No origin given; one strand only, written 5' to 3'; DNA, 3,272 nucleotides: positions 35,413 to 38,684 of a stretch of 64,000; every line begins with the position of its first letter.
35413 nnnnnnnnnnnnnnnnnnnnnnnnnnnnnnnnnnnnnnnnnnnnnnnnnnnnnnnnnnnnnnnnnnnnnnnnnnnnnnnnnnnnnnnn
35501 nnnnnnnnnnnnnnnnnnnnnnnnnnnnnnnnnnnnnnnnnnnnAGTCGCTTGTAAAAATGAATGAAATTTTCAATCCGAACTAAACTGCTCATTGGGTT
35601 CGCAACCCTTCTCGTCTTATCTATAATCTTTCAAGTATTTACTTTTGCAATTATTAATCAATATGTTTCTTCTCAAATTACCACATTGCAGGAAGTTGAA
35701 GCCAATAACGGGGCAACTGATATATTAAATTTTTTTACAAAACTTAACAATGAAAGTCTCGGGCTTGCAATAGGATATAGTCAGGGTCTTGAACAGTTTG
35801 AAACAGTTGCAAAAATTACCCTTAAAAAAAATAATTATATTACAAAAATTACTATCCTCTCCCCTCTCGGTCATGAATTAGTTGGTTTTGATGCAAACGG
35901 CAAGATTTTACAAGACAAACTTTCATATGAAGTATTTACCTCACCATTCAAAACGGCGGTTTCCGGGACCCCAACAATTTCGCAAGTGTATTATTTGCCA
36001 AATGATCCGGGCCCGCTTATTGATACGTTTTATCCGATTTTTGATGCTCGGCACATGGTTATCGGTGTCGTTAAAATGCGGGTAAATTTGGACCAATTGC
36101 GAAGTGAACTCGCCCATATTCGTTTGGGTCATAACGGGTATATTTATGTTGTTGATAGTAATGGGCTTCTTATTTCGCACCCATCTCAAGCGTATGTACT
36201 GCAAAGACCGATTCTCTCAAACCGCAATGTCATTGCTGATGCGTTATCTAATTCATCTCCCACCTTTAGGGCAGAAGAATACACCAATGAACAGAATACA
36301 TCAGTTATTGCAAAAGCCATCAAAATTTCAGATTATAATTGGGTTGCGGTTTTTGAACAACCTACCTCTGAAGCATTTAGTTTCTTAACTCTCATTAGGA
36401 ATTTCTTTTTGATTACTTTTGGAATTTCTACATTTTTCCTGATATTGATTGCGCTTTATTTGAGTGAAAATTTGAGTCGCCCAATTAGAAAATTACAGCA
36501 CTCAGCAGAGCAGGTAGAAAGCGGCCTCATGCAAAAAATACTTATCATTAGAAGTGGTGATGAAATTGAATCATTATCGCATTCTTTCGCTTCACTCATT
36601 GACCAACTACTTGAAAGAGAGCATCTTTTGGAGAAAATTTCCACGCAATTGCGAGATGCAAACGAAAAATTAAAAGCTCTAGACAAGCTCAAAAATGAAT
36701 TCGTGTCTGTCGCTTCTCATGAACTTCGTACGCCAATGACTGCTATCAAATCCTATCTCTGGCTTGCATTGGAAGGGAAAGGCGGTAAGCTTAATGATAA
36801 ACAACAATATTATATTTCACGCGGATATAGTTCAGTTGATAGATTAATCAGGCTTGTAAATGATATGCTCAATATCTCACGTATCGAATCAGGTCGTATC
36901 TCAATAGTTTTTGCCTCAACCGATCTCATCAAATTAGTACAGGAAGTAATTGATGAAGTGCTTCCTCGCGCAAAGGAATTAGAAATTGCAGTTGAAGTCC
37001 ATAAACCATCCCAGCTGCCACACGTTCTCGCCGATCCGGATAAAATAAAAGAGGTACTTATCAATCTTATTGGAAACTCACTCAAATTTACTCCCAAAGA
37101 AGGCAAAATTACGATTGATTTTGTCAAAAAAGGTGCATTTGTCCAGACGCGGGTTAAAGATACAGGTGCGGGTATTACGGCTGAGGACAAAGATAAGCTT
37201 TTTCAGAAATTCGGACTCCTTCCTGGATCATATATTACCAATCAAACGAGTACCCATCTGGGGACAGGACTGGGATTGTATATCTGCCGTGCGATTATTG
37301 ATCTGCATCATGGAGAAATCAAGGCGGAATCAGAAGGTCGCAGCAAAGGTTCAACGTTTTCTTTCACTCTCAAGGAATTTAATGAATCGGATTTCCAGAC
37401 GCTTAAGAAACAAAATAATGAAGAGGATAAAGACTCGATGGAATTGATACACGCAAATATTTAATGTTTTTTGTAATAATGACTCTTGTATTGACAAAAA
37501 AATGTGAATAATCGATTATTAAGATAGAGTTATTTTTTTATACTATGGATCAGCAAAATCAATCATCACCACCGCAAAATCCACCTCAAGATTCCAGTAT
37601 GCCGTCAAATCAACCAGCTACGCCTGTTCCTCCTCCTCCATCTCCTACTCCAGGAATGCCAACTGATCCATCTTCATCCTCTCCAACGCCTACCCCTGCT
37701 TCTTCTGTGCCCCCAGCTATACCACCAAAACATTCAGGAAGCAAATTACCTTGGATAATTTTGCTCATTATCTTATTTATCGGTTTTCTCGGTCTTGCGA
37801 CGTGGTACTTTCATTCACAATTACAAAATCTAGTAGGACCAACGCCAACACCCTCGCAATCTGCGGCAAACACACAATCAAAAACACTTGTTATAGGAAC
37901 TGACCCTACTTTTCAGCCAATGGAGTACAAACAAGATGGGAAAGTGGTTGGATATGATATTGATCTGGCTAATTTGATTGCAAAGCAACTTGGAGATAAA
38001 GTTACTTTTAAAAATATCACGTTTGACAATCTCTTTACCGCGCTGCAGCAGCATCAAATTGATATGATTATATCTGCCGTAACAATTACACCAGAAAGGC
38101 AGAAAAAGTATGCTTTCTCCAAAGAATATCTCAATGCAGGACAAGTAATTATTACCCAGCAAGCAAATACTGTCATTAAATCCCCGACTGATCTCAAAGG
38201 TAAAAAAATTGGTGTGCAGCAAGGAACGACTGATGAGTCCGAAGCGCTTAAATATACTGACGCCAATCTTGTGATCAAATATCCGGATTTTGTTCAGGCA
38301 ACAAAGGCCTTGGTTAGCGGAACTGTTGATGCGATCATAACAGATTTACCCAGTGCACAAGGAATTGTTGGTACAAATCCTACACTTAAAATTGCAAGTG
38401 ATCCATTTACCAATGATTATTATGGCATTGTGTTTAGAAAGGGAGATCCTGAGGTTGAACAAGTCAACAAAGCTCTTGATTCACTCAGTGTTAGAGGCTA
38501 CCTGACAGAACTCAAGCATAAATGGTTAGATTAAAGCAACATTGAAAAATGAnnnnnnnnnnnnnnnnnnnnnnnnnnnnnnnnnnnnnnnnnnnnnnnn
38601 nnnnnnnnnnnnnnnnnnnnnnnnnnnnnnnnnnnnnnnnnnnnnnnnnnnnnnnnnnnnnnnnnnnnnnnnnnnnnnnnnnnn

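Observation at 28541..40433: Amino-acid-type solute-binding protein plus Cache histidine kinase pair, tandemly duplicated and inserted inside the type IV pilus locus with an orphan CheY-like regulator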

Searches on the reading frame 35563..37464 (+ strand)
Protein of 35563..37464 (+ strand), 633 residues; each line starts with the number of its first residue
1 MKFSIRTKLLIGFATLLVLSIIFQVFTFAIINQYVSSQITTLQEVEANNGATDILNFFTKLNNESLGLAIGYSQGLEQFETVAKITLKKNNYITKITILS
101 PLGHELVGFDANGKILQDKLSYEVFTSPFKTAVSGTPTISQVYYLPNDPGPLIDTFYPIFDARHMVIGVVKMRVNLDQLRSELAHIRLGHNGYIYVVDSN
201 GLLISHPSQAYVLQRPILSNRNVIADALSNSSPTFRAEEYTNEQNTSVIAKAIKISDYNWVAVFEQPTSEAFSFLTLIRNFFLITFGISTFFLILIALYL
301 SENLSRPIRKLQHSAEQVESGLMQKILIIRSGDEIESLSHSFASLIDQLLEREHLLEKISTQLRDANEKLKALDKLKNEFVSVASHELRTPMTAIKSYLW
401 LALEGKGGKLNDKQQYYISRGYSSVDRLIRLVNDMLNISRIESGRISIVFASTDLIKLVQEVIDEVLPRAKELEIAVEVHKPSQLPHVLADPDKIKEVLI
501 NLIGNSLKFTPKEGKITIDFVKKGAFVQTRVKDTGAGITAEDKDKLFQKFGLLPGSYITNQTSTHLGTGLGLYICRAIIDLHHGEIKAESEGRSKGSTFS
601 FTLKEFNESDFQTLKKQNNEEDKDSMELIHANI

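Call 4: search_protein_families(library=pfam, proteins=[window:35563-37464:+], max_evalue=0.01)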
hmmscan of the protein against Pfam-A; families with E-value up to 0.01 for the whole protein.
window:35563-37464:+ (633 aa): 8 families
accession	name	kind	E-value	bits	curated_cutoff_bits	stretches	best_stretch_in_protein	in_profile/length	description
PF02518.31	HATPase_c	-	8.5e-24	84.6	26.4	1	491-605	2-109/111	Histidine kinase-, DNA gyrase B-, and HSP90-like ATPase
PF00512.31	HisKA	-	6.5e-19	68.2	26.9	1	377-444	2-66/66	His Kinase A (phospho-acceptor) domain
PF02743.24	dCache_1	-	5.7e-15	55.9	45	1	31-261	22-236/240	Cache domain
PF17201.10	Cache_3-Cache_2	-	2.5e-10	40.6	27.7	1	157-278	165-296/299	Cache 3/Cache 2 fusion domain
PF00672.30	HAMP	-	1.2e-05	26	25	1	303-350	5-52/53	HAMP domain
PF08269.17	dCache_2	-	0.00046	19.8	26.5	1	177-241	192-244/298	Cache domain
PF17203.10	sCache_3_2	-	0.0034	17.9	28.4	0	149-186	101-138/140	Single cache domain 3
PF13581.12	HATPase_c_2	-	0.0063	17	27.4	0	496-591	37-119/127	Histidine kinase-like ATPase domain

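Call 72: search_protein_families(library=ncbifam, proteins=[window:35563-37464:+], max_evalue=0.001)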
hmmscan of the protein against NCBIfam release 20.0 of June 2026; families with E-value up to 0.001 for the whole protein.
window:35563-37464:+ (633 aa): 78 families (the best 25 are shown)
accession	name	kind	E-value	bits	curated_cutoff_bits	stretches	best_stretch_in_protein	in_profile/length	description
NF033092.0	HK_WalK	equivalog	5e-60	203.7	725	2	363-603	359-592/594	cell wall metabolism sensor histidine kinase WalK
NF046044.1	PnpS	equivalog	9.8e-49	166.4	400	1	369-603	162-389/390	two-component system histidine kinase PnpS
NF047874.1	MASE3_PAS_HK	subfamily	5.9e-47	160.8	560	1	357-629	382-647/655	MASE3 domain-containing sensor histidine kinase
TIGR02956.1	TMAO_torS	equivalog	4e-46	157.6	676.5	1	338-613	425-689/967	TMAO reductase system sensor histidine kinase/response regulator TorS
NF038297.2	hybrid_HK_HrmK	equivalog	7.3e-45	153.7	725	1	345-625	204-477/607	hybrid histidine kinase/response regulator HrmK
NF045911.1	TCSHisKinNblS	equivalog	8.3e-44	149.9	1000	1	372-604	383-619/621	two-component system sensor histidine kinase NblS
NF011874.0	PRK15347.1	equivalog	9.8e-43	146.3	852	1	237-603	255-612/921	two component system sensor kinase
TIGR02966.1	phoR_proteo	equivalog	1.6e-42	145.7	334.2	1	364-603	102-333/333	phosphate regulon sensor histidine kinase PhoR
NF006800.0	PRK09303.1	equivalog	5.5e-42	144.1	342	1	352-604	126-376/383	histidine kinase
NF040691.1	MtrAB_MtrB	equivalog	1.6e-40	139.6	450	1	243-608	150-495/507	MtrAB system histidine kinase MtrB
NF041880.1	EPS_EpsF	equivalog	5e-40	137.4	900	1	364-601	261-489/492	response regulator EpsF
NF012163.2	BaeS_SmeS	equivalog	1.8e-37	129.3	500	2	352-590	215-444/457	sensor histidine kinase efflux regulator BaeS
NF008318.0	PRK11107.1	equivalog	3.2e-36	124.8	890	1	366-616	282-528/920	two-component sensor histidine kinase BarA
NF047465.1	hybrid_HK_LvrA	exception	2.4e-35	121.8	1200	1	348-599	173-416/819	hybrid histidine kinase/response regulator LvrA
NF041735.1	hist_kin_RppB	equivalog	6.8e-35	120.7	400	1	378-603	217-437/438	two-component system sensor histidine kinase RppB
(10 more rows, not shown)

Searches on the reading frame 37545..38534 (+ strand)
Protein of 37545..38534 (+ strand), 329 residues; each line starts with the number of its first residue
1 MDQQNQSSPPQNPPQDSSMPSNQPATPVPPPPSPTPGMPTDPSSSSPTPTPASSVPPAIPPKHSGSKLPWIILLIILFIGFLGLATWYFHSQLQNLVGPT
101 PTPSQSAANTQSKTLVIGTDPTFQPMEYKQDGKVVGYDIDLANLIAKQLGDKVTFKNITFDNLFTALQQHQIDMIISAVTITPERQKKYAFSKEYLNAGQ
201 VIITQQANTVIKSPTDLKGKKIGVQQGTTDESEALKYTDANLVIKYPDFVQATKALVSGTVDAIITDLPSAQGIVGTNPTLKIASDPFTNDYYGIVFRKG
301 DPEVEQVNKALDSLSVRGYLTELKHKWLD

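Call 4: search_protein_families(library=pfam, proteins=[window:37545-38534:+], max_evalue=0.01)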
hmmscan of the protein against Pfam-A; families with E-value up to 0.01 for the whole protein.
window:37545-38534:+ (329 aa): 4 families
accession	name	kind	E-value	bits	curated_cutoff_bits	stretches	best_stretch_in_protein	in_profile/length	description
PF00497.25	SBP_bac_3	-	2.1e-39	134.8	26.4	1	115-328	1-130/132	Bacterial extracellular solute-binding proteins, family 3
PF10613.14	Lig_chan-Glu_bd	-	2.8e-06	27.9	30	1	145-206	39-113/115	Ligated ion channel L-glutamate- and glycine-binding site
PF09084.16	NMT1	-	7.6e-06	26.4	20.5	1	202-268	77-148/216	NMT1/THI5 like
PF14503.11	YhfZ_C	-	0.0083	16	35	0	147-210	132-197/236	YhfZ C-terminal domain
